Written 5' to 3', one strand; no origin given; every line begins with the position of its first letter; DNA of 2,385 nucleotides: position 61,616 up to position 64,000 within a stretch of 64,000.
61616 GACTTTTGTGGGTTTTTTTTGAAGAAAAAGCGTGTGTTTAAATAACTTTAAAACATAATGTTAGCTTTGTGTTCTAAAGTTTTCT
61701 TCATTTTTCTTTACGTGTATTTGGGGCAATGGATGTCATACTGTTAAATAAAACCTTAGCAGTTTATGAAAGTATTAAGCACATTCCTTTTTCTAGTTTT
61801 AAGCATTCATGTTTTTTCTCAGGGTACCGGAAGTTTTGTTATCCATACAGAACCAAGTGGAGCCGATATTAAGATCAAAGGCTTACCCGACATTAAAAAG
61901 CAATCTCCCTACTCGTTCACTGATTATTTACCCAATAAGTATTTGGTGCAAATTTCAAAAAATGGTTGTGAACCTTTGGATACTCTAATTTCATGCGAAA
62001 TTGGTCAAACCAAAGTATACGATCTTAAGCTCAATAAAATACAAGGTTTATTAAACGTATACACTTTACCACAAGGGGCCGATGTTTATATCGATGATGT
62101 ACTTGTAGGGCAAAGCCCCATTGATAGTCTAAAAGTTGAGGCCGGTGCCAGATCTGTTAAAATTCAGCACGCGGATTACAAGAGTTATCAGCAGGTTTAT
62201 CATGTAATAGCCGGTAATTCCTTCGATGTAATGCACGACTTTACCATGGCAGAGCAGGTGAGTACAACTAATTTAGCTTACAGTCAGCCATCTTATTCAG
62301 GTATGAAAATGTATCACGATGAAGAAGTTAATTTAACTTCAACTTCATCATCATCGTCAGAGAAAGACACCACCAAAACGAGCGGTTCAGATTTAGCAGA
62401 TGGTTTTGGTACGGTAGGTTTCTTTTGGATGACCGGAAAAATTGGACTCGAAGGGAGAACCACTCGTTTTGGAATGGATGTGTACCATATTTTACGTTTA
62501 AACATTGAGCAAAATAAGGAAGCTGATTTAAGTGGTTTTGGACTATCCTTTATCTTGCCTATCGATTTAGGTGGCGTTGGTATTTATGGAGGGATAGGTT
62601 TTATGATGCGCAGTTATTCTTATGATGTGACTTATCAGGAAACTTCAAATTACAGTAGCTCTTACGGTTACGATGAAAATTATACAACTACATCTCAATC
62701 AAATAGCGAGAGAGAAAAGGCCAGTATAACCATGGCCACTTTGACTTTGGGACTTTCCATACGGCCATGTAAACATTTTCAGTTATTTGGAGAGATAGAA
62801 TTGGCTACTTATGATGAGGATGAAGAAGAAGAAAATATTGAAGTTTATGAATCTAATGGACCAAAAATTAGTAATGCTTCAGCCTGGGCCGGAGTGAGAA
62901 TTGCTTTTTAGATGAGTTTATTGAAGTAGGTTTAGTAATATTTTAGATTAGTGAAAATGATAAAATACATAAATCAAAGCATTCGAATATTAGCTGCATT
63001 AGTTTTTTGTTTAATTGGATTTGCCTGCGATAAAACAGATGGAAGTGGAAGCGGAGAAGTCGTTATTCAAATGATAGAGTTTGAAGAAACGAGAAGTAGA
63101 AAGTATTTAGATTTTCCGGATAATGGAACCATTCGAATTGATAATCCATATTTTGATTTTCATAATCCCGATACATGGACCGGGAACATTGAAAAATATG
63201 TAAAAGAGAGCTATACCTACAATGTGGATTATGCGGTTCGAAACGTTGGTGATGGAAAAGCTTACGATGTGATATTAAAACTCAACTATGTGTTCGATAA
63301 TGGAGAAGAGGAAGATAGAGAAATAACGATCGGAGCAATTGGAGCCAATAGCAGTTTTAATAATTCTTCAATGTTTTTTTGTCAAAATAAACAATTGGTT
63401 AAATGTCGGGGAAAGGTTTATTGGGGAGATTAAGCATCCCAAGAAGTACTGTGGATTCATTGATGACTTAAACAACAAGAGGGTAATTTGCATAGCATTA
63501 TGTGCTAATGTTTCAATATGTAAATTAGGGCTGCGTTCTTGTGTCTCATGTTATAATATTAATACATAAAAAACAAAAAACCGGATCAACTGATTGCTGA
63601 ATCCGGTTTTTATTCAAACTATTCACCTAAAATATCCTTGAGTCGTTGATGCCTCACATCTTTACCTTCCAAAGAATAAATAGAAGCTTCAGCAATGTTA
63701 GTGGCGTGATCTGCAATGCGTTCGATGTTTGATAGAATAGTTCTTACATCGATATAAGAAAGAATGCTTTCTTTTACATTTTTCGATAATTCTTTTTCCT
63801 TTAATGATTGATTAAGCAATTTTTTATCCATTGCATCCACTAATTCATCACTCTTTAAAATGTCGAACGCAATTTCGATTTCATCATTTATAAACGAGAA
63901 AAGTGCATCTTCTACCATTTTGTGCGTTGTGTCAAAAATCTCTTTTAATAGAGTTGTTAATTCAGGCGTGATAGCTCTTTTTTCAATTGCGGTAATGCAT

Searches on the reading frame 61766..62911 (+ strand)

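Call 59: search_protein_families(library=pfam, proteins=[window:61766-62911:+], max_evalue=0.00001)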
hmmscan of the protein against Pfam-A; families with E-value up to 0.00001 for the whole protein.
window:61766-62911:+ (381 aa): 1 family
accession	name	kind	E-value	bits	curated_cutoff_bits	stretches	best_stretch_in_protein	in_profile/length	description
PF08308.17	PEGA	-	3.1e-13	49.8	20.8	1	95-151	3-59/71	PEGA domain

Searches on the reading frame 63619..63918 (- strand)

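Call 59: search_protein_families(library=pfam, proteins=[window:63619-63918:-], max_evalue=0.00001)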
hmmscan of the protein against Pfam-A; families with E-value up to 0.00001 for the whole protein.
window:63619-63918:- (99 aa): 1 family
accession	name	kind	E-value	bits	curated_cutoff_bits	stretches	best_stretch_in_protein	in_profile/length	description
PF01895.24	PhoU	-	3.3e-14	53.5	23.5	1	1-78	11-88/89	PhoU domain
